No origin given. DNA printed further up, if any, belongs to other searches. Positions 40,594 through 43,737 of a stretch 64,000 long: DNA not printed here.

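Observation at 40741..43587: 948-aa protein with C-terminal SLOG/LOG-like Rossmannoid domain: candidate nucleotide-sensing or nucleotide-processing conflict protein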

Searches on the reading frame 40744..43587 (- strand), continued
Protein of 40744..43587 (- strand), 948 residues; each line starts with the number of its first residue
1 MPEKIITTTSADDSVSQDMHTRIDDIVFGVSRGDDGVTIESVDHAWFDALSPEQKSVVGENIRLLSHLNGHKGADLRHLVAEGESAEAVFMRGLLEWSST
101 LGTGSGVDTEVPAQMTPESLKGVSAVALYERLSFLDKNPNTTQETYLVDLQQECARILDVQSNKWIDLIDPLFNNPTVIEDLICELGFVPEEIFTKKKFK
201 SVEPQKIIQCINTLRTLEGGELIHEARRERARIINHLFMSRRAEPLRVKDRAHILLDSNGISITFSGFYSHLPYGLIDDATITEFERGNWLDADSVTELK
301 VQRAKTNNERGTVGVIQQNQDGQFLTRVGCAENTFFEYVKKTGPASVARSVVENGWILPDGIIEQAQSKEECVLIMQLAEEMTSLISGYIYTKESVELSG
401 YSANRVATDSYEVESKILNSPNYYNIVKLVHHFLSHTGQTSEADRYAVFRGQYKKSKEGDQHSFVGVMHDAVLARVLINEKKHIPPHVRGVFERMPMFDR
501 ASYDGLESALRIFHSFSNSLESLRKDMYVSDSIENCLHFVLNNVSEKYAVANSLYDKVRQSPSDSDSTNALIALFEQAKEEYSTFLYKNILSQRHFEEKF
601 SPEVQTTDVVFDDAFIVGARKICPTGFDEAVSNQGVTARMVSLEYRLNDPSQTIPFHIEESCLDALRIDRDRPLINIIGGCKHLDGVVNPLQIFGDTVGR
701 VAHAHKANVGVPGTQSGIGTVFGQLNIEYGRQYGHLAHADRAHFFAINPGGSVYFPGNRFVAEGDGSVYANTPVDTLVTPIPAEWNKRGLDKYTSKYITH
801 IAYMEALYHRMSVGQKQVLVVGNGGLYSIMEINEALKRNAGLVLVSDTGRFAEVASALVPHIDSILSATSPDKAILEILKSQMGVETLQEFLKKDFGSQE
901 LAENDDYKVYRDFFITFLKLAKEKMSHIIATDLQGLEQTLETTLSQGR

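Call 74: search_solved_structures(query=A1, max_evalue=1, show_alignments=2)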
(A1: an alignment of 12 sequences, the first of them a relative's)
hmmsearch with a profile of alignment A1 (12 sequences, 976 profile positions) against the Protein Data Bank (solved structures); distinct sequences matched with E-value up to 1: 21.
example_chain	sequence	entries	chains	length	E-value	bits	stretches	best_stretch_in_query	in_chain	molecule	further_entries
7aov_A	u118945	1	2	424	0.0055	17.8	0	831-884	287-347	Transient receptor potential cation channel subfamily M member 2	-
8bdc_A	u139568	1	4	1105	0.044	14.8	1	849-919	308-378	Transient receptor potential cation channel subfamily M member 8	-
9zcu_A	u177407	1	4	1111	0.044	14.8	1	849-919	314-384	Transient receptor potential cation channel subfamily M member 8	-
9p8y_A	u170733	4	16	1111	0.044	14.8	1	849-919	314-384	Transient receptor potential cation channel subfamily M member 8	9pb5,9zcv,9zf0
6drj_A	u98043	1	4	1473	0.1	13.6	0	694-884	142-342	Transient receptor potential cation channel, subfamily M, member 2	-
6drk_A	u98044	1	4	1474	0.1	13.6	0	694-884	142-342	Transient receptor potential cation channel, subfamily M, member 2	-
6d73_B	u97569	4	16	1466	0.11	13.6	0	694-884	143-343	Transient receptor potential cation channel, subfamily M | Transient receptor potential cation channel subfamily M member 2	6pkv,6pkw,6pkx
6bpq_A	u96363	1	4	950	0.12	13.4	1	849-910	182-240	Transient receptor potential cation channel subfamily M member 8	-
6o6a_A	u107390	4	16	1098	0.15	13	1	849-910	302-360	Transient receptor potential cation channel subfamily M member 8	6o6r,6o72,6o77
9p7s_A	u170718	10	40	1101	0.16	13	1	849-910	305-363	Transient receptor potential cation channel subfamily M member 8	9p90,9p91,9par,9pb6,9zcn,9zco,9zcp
9zcr_A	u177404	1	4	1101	0.16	13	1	849-910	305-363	Transient receptor potential cation channel subfamily M member 8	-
9b6i_A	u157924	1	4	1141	0.16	12.9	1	849-910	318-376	Transient receptor potential cation channel subfamily M member 8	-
8e4q_A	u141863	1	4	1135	0.16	12.9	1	849-910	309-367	Transient receptor potential cation channel subfamily M member 8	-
6nr4_A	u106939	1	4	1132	0.17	12.9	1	849-910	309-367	Transient receptor potential cation channel subfamily M member 8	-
6nr2_A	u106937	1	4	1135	0.17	12.9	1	849-910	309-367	Transient receptor potential cation channel subfamily M member 8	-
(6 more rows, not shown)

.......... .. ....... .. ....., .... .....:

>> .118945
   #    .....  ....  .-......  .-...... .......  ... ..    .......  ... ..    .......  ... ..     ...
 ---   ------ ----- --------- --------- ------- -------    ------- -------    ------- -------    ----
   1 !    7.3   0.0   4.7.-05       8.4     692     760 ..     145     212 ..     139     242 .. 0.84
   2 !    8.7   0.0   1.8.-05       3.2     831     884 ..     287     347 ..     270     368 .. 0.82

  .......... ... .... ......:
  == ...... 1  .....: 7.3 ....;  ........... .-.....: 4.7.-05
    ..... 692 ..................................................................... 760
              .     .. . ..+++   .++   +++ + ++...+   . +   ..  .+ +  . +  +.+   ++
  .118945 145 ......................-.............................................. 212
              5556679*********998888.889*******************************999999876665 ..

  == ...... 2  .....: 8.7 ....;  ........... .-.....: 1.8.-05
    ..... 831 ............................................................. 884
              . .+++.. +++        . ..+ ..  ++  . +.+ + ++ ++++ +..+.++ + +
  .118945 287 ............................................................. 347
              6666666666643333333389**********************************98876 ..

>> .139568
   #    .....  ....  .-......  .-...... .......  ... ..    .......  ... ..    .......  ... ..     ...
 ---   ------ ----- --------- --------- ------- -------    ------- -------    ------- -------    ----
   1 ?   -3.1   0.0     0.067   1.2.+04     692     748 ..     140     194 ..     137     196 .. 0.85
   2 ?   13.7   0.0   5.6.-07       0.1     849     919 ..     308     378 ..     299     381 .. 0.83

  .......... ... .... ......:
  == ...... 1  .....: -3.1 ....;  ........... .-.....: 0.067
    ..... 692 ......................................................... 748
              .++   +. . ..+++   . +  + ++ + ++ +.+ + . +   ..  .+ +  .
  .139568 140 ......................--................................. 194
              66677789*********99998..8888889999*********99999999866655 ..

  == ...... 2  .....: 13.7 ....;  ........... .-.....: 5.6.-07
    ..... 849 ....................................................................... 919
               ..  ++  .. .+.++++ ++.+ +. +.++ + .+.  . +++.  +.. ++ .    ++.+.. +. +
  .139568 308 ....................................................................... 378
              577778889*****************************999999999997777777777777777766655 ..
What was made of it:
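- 40744..41781 (-): aa 603-948: TRPM MHR1/2-like SLOG (LSDAT) domain with a C-terminal helical extension. The family profile aligns motif by motif with zebrafish TRPM2 MHR1/2 (call 74).
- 41533..41568 (-): aa 674-685: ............, strand 1 plus the GG loop of the Rossmannoid pocket. Aligns with TRPM2 '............' (call 74).
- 41083..41133 (-): aa 819-835: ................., the LOG '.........'-like loop and helix. Aligns with TRPM2 '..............' (call 74).
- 41029..41049 (-): aa 847-853: DTGRFAE, with Arg850 (97% conserved). Aligns with 'GSGRLAD' of zebrafish TRPM2 (call 74).
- Closest known: TRPM channel N-terminal MHR1/2 domain. Same: The same four motifs align: GG loop; xGTxxGxG loop; GGxxT/S loop and helix; SGR(L/F)A(D/E) (call 74).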

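Call 83: search_solved_structures(query=A5, max_evalue=10)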
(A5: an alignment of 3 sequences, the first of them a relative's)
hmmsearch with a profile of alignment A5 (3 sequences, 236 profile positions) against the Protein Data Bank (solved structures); distinct sequences matched with E-value up to 10: 2.
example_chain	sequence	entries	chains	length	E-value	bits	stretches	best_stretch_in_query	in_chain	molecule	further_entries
2fpn_A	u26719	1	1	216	0.032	16.7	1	97-168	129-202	ywmB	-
7q21_A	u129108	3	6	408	1.9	10.9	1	43-110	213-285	Cytochrome bc1 complex Rieske iron-sulfur subunit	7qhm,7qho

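Call 93: find_encoding_contigs(protein=P0005, flank=5000, max_places=1)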
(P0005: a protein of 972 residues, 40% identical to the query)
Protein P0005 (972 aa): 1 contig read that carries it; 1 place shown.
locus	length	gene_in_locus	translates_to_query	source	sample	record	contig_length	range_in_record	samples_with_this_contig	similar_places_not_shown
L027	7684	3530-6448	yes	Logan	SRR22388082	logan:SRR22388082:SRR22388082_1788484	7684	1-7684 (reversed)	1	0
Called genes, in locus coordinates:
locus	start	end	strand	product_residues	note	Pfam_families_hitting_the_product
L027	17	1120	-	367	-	-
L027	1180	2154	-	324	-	-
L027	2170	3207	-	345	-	PF00069:Pkinase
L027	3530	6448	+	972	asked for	PF18171:LSDAT_prok (weak)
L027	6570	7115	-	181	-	-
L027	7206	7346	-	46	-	-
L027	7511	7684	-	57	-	?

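Call 94: find_encoding_contigs(protein=P0009, flank=5000, max_places=1)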
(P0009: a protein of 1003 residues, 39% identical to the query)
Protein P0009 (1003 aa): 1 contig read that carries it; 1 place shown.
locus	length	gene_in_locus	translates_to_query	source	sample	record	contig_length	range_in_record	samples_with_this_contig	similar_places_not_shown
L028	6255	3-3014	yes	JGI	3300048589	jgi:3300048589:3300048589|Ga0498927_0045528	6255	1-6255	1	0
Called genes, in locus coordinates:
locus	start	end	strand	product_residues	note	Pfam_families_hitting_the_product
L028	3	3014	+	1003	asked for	PF18171:LSDAT_prok (faint)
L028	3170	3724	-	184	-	-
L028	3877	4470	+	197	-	PF01351:RNase_HII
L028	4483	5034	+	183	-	PF01209:Ubie_methyltran, PF13489:Methyltransf_23, PF13847:Methyltransf_31, PF08241:Methyltransf_11, PF08242:Methyltransf_12 (weak), PF13649:Methyltransf_25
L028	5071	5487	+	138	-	-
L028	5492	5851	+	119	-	PF08378:NERD, PF02021:UPF0102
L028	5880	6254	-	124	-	?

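Call 100: search_dna_similar(query=L013:11795-12529:-, collection=phages, mode=protein, max_evalue=0.001, max_rows=8)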
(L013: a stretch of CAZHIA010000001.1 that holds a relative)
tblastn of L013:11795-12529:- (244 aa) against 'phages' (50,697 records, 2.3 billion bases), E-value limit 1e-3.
No match.

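Call 101: search_dna_similar(query=L028:3170-3724:-, collection=phages, mode=protein, max_evalue=0.001, max_rows=8)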
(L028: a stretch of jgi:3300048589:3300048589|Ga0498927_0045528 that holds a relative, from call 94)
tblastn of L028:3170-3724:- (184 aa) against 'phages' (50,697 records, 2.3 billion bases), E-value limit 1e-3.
No match.

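Call 102: search_dna_similar(query=L005:4328-4810:-, collection=phages, mode=protein, max_evalue=0.001, max_rows=8)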
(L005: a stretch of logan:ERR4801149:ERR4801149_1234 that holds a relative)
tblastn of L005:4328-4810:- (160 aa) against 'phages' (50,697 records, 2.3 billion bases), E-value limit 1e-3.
No match.

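Call 104: find_related_loci(query=A1, collection=metagenome_contigs, flank=4000)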
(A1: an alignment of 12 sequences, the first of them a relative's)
Query A1 (948 aa) in metagenome_contigs; peptide patterns used: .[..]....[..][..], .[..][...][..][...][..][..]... (x = any residue, [..] = any of these).
166 stretches matched a pattern; 15 encode a relative of the query (tblastn E <= 1e-3); 15 distinct loci.
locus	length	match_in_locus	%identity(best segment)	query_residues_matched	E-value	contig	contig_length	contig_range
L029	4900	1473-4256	41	48-946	0e+0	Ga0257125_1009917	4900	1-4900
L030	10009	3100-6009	38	1-944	0e+0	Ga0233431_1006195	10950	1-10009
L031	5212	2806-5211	40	61-837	0e+0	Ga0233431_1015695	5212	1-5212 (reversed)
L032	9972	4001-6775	34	50-945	3e-175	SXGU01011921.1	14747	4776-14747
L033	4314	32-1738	44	393-946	2e-163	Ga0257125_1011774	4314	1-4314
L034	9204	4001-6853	34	47-945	4e-155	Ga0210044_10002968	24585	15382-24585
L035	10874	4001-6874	33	28-944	1e-153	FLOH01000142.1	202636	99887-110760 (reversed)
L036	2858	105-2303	35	252-946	2e-141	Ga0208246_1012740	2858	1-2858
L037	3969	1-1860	37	353-945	2e-118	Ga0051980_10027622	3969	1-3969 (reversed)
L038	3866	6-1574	40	449-945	2e-110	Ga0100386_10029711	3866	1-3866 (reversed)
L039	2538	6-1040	49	607-946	4e-111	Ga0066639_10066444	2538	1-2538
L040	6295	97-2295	35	252-946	2e-134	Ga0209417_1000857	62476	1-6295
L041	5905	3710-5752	33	230-944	1e-101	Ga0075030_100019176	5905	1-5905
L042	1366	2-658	47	732-946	4e-67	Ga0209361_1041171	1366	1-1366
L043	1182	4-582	47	754-944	3e-52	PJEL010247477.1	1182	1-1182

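Call 105: find_related_loci(query=A1, collection=viral_contigs, flank=4000)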
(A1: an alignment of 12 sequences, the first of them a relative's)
Query A1 (948 aa) in viral_contigs; peptide patterns used: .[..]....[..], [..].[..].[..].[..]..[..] (x = any residue, [..] = any of these).
33 stretches matched a pattern, but none encodes a relative of the query by tblastn (E <= 1e-3).

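Call 108: search_protein_families(library=pfam, proteins=[L029:4391-4873:-, L032:6910-7473:-, L028:3170-3724:-, L039:1225-1656:-, L027:6570-7115:-], max_evalue=5)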
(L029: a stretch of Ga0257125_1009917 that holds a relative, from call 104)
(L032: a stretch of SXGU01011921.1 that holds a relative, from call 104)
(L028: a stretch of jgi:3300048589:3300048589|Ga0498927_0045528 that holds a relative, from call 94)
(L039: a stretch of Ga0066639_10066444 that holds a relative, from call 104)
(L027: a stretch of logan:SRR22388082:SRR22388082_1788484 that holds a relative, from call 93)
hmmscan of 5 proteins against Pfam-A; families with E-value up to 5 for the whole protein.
L029:4391-4873:- (160 aa): 0 families

L032:6910-7473:- (187 aa): 0 families

L028:3170-3724:- (184 aa): 0 families

L039:1225-1656:- (143 aa): 1 family
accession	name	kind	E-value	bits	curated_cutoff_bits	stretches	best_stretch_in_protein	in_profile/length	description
PF15891.11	Nuc_deoxyri_tr2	-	9.1e-10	39.3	30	1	2-96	1-100/105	Nucleoside 2-deoxyribosyltransferase like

L027:6570-7115:- (181 aa): 2 families
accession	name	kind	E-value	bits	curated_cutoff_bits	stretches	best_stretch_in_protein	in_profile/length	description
PF15205.11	PLAC9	-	0.17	12.9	27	1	104-126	26-50/74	Placenta-specific protein 9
PF17932.6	TetR_C_24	-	0.19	12.4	26.4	1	57-78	88-109/114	Tetracyclin repressor-like, C-terminal domain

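Call 114: search_protein_families(library=pfam, proteins=[P0099, P0113, P0128, P0142, P0144, P0146, P0132, P0152, P0155, P0137], max_evalue=0.001)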
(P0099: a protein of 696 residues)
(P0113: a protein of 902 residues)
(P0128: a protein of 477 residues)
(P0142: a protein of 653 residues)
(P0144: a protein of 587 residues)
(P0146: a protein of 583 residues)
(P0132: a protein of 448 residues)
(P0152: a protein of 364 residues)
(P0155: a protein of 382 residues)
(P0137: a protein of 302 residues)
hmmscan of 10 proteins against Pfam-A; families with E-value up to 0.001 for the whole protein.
P0099 (696 aa): 2 families
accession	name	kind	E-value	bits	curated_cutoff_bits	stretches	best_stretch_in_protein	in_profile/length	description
PF18171.6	LSDAT_prok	-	3e-13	49.9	25.4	1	454-632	2-176/195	SLOG in TRPM, prokaryote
PF18139.7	LSDAT_euk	-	4.1e-05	23.6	25.7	1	584-635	181-234/266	SLOG in TRPM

P0113 (902 aa): 0 families

P0128 (477 aa): 2 families
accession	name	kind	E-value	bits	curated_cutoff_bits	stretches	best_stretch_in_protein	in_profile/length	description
PF18171.6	LSDAT_prok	-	4e-23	82.1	25.4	1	229-430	4-182/195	SLOG in TRPM, prokaryote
PF18139.7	LSDAT_euk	-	7e-07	29.4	25.7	1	369-436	174-243/266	SLOG in TRPM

P0142 (653 aa): 5 families
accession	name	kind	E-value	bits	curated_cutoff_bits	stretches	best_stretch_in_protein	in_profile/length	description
PF18171.6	LSDAT_prok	-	1.6e-43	148.7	25.4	1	39-219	2-170/195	SLOG in TRPM, prokaryote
PF18139.7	LSDAT_euk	-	1.3e-17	64.5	25.7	1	30-218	21-226/266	SLOG in TRPM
PF18181.6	SLATT_1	-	1.1e-16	61.4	26.3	1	464-583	1-122/122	SMODS and SLOG-associating 2TM effector domain 1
PF14015.11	DUF4231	-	9.4e-10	39.3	24.7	1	287-391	2-92/103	Protein of unknown function (DUF4231)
PF18306.6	LDcluster4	-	0.00083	19.4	26.3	0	65-99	20-53/151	SLOG cluster4 family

P0144 (587 aa): 5 families
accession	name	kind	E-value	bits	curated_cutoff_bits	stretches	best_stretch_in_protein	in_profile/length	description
PF18171.6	LSDAT_prok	-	5.2e-51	173.1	25.4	1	51-246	3-189/195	SLOG in TRPM, prokaryote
PF18139.7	LSDAT_euk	-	3.2e-23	82.9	25.7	1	36-229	16-237/266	SLOG in TRPM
PF18181.6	SLATT_1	-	1.2e-22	80.7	26.3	1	438-559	1-122/122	SMODS and SLOG-associating 2TM effector domain 1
PF14015.11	DUF4231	-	1.4e-10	42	24.7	1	273-379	3-98/103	Protein of unknown function (DUF4231)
PF18184.6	SLATT_3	-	0.00095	19.9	26.3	0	273-402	4-126/155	SMODS and SLOG-associating 2TM effector domain 3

P0146 (583 aa): 5 families
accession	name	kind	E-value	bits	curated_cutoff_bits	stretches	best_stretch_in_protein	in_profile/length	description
PF18171.6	LSDAT_prok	-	2.7e-46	157.8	25.4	1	46-240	2-187/195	SLOG in TRPM, prokaryote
PF18181.6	SLATT_1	-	1.3e-25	90.2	26.3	1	435-556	1-122/122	SMODS and SLOG-associating 2TM effector domain 1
PF18139.7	LSDAT_euk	-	4.7e-19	69.3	25.7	1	32-214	12-225/266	SLOG in TRPM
PF14015.11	DUF4231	-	3.1e-13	50.5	24.7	1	266-377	2-101/103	Protein of unknown function (DUF4231)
PF18184.6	SLATT_3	-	6.4e-06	26.9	26.3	1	274-403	11-130/155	SMODS and SLOG-associating 2TM effector domain 3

P0132 (448 aa): 5 families
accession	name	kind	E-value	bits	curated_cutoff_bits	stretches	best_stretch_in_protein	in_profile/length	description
PF18171.6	LSDAT_prok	-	3e-50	170.7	25.4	1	80-254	1-174/195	SLOG in TRPM, prokaryote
PF18139.7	LSDAT_euk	-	8e-16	58.7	25.7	1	75-259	24-234/266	SLOG in TRPM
PF14015.11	DUF4231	-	1.1e-09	39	24.7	1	308-432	4-99/103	Protein of unknown function (DUF4231)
PF18306.6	LDcluster4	-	2.7e-05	24.3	26.3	0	82-142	3-57/151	SLOG cluster4 family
PF18184.6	SLATT_3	-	0.00056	20.6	26.3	0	362-433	35-104/155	SMODS and SLOG-associating 2TM effector domain 3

P0152 (364 aa): 2 families
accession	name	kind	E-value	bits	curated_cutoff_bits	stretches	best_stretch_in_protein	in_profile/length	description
PF18171.6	LSDAT_prok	-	1.2e-14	54.5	25.4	1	173-295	65-166/195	SLOG in TRPM, prokaryote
PF18139.7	LSDAT_euk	-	1.1e-08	35.3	25.7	1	244-310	170-238/266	SLOG in TRPM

P0155 (382 aa): 2 families
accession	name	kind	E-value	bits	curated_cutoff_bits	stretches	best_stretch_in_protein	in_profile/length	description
PF18171.6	LSDAT_prok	-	3.2e-12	46.6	25.4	1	179-309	60-167/195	SLOG in TRPM, prokaryote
PF18139.7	LSDAT_euk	-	7.8e-08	32.5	25.7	1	117-311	50-226/266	SLOG in TRPM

P0137 (302 aa): 2 families
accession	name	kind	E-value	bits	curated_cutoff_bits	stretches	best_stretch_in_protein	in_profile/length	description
PF18171.6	LSDAT_prok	-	1.4e-59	201.1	25.4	1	93-282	1-188/195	SLOG in TRPM, prokaryote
PF18139.7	LSDAT_euk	-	6.9e-12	45.8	25.7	1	94-264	28-228/266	SLOG in TRPM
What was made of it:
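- On Canonical LSDAT-SLATT sensor-effector proteins: The canonical relatives do have these domains (call 114).
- Closest known: Canonical prokaryotic LSDAT_prok proteins. Different: Canonical members score 150-200 bits, with an N-terminal SLOG and a C-terminal membrane effector (call 114).
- Sensor-effector precedent measured in this session: the nearest non-family LSDAT_prok proteins are an N-terminal SLOG fused to DUF4231/SLATT two-TM effector domains (call 114).
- Tried and rejected: The LSDAT-SLATT architecture was therefore verified directly on sequences (call 114).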
